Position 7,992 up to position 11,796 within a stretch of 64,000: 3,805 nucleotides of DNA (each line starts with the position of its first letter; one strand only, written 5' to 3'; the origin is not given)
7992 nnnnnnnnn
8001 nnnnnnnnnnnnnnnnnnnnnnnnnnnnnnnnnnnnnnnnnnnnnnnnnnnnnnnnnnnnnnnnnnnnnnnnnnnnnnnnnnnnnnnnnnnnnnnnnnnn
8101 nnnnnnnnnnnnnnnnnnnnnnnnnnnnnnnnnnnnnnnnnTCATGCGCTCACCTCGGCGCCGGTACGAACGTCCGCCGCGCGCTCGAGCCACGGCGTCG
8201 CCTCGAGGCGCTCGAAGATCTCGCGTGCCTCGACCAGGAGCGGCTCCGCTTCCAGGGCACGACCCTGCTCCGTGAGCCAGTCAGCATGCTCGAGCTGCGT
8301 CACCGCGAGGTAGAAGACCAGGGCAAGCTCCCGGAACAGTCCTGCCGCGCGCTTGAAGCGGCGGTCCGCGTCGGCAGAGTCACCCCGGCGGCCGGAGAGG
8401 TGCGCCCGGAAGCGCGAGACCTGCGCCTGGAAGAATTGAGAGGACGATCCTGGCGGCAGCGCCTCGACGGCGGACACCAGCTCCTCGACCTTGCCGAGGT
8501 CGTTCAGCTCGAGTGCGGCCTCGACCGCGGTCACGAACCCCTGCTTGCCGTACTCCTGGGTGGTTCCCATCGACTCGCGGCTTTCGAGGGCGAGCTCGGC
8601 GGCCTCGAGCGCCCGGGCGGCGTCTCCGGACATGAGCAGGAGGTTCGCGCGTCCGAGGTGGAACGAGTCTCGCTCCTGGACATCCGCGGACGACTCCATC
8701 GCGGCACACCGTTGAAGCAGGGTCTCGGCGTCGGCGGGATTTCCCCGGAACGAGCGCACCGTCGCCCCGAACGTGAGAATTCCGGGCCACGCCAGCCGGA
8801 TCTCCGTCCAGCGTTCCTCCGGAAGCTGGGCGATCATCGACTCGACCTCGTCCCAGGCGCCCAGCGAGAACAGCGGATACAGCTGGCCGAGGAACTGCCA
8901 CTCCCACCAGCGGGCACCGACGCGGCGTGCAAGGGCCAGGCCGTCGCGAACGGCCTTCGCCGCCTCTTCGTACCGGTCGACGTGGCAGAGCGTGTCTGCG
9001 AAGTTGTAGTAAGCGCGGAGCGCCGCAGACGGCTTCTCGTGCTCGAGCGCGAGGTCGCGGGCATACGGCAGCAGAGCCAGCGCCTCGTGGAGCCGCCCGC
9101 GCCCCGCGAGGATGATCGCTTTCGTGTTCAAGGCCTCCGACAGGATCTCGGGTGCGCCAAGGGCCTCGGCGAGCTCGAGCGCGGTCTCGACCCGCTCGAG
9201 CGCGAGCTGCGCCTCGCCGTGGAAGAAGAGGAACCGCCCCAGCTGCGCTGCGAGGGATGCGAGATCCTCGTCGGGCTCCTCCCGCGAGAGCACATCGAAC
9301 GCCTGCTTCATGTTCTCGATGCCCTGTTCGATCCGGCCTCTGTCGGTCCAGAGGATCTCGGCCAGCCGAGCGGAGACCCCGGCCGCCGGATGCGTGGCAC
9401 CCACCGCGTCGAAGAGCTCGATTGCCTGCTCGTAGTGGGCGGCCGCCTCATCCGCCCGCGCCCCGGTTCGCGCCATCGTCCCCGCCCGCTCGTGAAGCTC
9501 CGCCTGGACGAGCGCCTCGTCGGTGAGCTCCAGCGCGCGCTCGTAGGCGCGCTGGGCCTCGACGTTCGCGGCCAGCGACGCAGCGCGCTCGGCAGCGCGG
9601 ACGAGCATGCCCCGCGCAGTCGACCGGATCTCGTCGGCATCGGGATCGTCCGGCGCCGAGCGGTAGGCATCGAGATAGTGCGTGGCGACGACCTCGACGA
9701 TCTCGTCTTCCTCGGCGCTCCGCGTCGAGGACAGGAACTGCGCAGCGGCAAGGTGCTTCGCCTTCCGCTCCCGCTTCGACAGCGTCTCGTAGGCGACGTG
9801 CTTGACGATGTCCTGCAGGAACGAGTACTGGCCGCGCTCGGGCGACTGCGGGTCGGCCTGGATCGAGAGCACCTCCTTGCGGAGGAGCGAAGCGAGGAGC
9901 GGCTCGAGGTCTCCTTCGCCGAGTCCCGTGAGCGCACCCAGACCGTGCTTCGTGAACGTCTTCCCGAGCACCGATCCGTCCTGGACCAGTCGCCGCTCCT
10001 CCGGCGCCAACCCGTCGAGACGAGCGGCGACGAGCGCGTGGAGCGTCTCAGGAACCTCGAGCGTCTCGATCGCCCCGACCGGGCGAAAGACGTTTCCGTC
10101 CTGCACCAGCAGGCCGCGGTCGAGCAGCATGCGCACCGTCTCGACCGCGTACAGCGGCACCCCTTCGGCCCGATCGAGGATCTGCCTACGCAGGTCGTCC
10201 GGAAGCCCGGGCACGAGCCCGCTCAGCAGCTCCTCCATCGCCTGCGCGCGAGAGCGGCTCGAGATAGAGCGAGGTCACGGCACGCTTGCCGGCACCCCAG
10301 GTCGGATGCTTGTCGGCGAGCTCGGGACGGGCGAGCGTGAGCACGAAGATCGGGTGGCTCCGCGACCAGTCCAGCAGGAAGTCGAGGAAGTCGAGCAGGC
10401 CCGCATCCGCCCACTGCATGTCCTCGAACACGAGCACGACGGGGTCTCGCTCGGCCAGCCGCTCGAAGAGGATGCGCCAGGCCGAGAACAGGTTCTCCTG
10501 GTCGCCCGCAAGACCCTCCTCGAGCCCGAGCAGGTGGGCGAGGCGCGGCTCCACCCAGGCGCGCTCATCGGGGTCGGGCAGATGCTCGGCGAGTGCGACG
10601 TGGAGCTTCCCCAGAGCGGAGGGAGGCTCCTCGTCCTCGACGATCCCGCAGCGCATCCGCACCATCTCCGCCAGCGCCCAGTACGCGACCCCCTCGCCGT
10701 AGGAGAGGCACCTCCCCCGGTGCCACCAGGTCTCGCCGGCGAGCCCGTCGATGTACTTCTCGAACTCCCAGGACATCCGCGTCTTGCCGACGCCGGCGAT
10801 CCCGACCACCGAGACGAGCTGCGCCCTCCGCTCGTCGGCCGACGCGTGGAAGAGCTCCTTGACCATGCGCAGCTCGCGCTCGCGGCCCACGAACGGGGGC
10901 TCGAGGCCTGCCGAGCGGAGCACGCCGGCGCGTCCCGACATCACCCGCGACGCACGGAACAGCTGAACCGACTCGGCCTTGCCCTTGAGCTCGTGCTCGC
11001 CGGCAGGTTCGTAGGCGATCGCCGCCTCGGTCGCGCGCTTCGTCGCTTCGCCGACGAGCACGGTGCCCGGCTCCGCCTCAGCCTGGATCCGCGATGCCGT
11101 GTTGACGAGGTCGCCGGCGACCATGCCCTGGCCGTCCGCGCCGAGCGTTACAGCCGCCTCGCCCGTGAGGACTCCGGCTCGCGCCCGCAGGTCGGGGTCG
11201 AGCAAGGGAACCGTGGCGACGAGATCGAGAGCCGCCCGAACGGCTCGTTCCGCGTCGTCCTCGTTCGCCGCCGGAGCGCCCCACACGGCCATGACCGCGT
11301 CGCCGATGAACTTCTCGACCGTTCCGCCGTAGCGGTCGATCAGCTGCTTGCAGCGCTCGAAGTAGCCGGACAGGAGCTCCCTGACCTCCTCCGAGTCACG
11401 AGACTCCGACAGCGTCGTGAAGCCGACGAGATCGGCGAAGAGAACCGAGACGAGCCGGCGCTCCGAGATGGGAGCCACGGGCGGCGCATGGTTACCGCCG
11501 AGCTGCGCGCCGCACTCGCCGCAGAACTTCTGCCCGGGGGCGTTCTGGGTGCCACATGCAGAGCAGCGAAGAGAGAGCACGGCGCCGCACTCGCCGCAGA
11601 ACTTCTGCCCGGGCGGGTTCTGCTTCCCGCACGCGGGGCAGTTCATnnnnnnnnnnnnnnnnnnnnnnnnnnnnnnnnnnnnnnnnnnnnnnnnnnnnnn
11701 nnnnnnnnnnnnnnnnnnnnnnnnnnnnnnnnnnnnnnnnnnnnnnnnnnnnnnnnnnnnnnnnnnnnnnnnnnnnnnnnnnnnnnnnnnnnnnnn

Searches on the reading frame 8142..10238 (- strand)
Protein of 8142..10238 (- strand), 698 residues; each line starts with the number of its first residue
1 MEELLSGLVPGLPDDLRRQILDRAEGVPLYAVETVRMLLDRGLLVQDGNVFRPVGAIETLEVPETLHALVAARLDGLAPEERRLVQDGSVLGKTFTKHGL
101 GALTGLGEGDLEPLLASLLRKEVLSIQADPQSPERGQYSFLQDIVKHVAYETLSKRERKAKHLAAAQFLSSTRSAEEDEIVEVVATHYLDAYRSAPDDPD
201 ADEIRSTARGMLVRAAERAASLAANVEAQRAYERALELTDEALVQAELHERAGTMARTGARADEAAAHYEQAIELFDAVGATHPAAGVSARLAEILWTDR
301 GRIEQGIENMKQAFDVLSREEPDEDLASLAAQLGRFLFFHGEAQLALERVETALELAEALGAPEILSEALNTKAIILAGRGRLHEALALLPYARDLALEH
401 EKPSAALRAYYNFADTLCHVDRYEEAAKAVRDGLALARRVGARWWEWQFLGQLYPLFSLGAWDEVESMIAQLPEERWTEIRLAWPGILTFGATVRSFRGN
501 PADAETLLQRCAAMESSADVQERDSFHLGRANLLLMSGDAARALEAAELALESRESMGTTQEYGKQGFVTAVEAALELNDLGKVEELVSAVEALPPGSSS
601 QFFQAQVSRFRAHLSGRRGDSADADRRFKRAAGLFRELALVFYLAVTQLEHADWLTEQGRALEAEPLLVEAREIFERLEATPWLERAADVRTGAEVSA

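Call 7: search_protein_families(library=pfam, proteins=[window:8142-10238:-], max_evalue=0.01)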
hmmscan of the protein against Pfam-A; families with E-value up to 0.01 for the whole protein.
window:8142-10238:- (698 aa): 6 families
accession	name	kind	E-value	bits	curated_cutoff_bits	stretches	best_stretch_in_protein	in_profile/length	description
PF13424.12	TPR_12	-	2.4e-16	60.1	30.1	2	291-359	8-77/77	Tetratricopeptide repeat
PF14938.12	SNAP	-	7.9e-05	22.7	25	1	251-323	80-151/282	Soluble NSF attachment protein, SNAP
PF13432.12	TPR_16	-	0.00086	20.1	32.7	2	618-681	3-61/65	Tetratricopeptide repeat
PF24885.1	TPR_NPHP3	-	0.0026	17.6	100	0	150-284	48-180/239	Nephrocystin-3 TPR domain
PF13374.12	TPR_10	-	0.0043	17.5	27.5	0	407-440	2-35/42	Tetratricopeptide repeat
PF07719.23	TPR_2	-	0.0074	16.8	27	0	527-552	4-29/34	Tetratricopeptide repeat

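Call 36: find_related_loci(query=window:8142-10238:-, collection=metagenome_contigs, flank=10000)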
Query window:8142-10238:- (698 aa) in metagenome_contigs; peptide patterns used: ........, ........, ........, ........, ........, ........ (x = any residue, [..] = any of these).
222 stretches matched a pattern; 23 encode a relative of the query (tblastn E <= 1e-3); 23 distinct loci.
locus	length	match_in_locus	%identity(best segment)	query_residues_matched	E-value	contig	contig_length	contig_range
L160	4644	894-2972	82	1-698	0e+0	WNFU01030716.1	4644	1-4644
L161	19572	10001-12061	76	1-688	0e+0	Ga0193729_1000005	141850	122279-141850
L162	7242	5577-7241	85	1-555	0e+0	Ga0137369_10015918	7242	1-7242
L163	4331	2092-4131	70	1-686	0e+0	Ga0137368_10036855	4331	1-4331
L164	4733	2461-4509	69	1-686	0e+0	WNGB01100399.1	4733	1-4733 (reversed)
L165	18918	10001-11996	85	1-698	0e+0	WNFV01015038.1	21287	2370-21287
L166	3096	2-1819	72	93-695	0e+0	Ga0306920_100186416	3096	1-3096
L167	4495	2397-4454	63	1-687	0e+0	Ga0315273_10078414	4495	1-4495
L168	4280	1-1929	68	45-688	0e+0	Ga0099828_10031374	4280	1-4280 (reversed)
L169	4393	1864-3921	65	1-686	0e+0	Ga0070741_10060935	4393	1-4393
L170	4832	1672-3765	63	1-698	0e+0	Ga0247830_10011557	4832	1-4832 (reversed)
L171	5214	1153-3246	63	1-698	0e+0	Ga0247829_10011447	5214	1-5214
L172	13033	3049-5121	63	1-694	0e+0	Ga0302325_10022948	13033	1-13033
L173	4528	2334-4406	63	1-694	0e+0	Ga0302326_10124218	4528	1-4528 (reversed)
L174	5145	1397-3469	63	1-694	0e+0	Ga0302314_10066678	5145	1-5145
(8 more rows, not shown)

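Call 48: find_homologous_proteins(query=window:8142-10238:-, max_evalue=1e-50)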
Query window:8142-10238:- (698 aa): 6914 proteins with E <= 1e-50 among 8000 candidates; the best 120 are listed.
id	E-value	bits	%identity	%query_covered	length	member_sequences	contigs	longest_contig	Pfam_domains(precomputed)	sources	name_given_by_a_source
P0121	0.0e+0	1484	99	100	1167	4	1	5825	PF13240.12,PF12773.14,PF24463.2,PF13424.13,PF00211.26,PF13248.12,PF13191.13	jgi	jgi:class 3 adenylate cyclase/tetratricopeptide (TPR) repeat protein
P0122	0.0e+0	1259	85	100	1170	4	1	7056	PF13240.12,PF12773.14,PF24463.2,PF13424.13,PF00211.26,PF13248.12,PF13191.13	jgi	jgi:class 3 adenylate cyclase/tetratricopeptide (TPR) repeat protein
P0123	0.0e+0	1178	80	100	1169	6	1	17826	PF13240.12,PF12773.14,PF24463.2,PF13424.13,PF00211.26,PF13248.12,PF13191.13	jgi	jgi:class 3 adenylate cyclase/tetratricopeptide (TPR) repeat protein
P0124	0.0e+0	1173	80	98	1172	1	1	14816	PF13240.12,PF12773.14,PF24463.2,PF13424.13,PF14938.13,PF00211.26,PF13248.12,PF13191.13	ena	-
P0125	0.0e+0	1164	80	98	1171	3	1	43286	PF13240.12,PF12773.14,PF24463.2,PF13424.13,PF00211.26,PF13248.12,PF07719.24,PF13191.13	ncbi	-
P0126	0.0e+0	1141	77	99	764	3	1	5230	PF17874.8,PF13424.13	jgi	jgi:tetratricopeptide (TPR) repeat protein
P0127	0.0e+0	1135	77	98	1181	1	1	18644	PF13240.12,PF12773.14,PF24463.2,PF13424.13,PF00211.26,PF13248.12,PF13191.13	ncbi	-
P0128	0.0e+0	1129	76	99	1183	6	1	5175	PF13240.12,PF12773.14,PF24463.2,PF13424.13,PF00211.26,PF13248.12,PF07719.24,PF13191.13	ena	-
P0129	0.0e+0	1117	77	98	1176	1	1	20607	PF07721.21,PF13240.12,PF12773.14,PF24463.2,PF13424.13,PF00211.26,PF13248.12,PF13191.13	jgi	jgi:class 3 adenylate cyclase/tetratricopeptide (TPR) repeat protein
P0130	0.0e+0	1117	76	99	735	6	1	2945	PF13424.13,PF14938.13,PF07719.24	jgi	jgi:tetratricopeptide (TPR) repeat protein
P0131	0.0e+0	1115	76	98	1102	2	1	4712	PF13424.13,PF00211.26,PF13191.13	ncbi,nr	ncbi:MAG: AAA family ATPase [Actinomycetota bacterium]|nr:AAA family ATPase [Actinomycetota bacteriu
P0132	0.0e+0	1115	76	99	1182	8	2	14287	PF13240.12,PF12773.14,PF24463.2,PF13424.13,PF00211.26,PF13248.12,PF13191.13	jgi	jgi:class 3 adenylate cyclase/tetratricopeptide (TPR) repeat protein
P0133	0.0e+0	1113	75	99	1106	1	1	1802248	PF13424.13,PF14938.13,PF00211.26,PF13191.13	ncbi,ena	-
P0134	0.0e+0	1095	75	98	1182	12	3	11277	PF13240.12,PF12773.14,PF24463.2,PF13424.13,PF00211.26,PF13248.12,PF13191.13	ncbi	-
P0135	0.0e+0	1085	74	99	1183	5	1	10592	PF13240.12,PF12773.14,PF24463.2,PF13424.13,PF00211.26,PF13248.12,PF13191.13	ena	-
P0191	5.7e-267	906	66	100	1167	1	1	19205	PF13240.12,PF12773.14,PF24463.2,PF13424.13,PF00211.26,PF13248.12,PF13191.13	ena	-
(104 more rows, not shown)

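Call 49: find_encoding_contigs(protein=P0121, flank=10000, max_places=6)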
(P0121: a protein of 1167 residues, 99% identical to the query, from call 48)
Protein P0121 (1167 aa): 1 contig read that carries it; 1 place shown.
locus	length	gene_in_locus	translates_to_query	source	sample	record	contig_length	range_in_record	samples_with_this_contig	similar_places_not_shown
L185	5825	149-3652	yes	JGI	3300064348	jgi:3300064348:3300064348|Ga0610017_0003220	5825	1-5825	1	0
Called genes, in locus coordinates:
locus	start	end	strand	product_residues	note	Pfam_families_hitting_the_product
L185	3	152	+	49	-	?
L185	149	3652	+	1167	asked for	PF12773:DZR, PF13240:Zn_Ribbon_1 (weak), PF13248:Zn_ribbon_3 (faint), PF24463:DUF7577 (faint), PF00211:Guanylate_cyc, PF13191:AAA_16, PF13424:TPR_12 (faint)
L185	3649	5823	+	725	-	?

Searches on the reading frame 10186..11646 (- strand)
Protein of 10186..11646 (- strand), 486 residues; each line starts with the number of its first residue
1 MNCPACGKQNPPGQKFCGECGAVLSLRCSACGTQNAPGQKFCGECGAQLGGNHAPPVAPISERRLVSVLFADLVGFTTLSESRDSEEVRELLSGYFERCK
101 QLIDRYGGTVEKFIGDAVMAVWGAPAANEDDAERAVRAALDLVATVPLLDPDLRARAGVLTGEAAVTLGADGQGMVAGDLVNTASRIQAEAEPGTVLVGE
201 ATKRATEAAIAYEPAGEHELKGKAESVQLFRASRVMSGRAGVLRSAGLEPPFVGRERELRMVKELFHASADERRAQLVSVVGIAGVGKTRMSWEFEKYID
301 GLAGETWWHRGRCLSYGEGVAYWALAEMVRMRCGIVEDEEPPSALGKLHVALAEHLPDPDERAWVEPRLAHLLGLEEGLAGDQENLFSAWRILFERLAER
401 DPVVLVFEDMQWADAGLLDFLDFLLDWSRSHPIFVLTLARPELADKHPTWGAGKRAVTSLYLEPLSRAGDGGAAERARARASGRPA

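Call 7: search_protein_families(library=pfam, proteins=[window:10186-11646:-], max_evalue=0.01)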
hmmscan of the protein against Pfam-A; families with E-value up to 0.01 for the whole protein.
window:10186-11646:- (486 aa): 8 families
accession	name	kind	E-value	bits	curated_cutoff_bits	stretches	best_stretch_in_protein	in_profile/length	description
PF13191.12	AAA_16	-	4.7e-22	79.7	32.6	1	251-435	1-166/167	AAA ATPase domain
PF00211.25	Guanylate_cyc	-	4.3e-21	75.8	21.9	1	65-226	8-176/183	Adenylate and Guanylate cyclase catalytic domain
PF13240.11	Zn_Ribbon_1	-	7.6e-13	48.2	25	2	3-23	2-22/23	zinc-ribbon domain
PF12773.13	DZR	-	3e-11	43.7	27.3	1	3-46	1-45/45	Double zinc ribbon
PF13248.11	Zn_ribbon_3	-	5e-11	42.1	27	2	27-48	4-25/26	zinc-ribbon domain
PF24463.1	DUF7577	-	2.6e-08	33.8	28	2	26-49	3-26/27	Domain of unknown function (DUF7577)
PF18912.6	DZR_2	-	0.00094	19.4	27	0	2-45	9-55/56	Double zinc ribbon domain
PF13401.12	AAA_22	-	0.0011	19.8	27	0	274-445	4-128/130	AAA domain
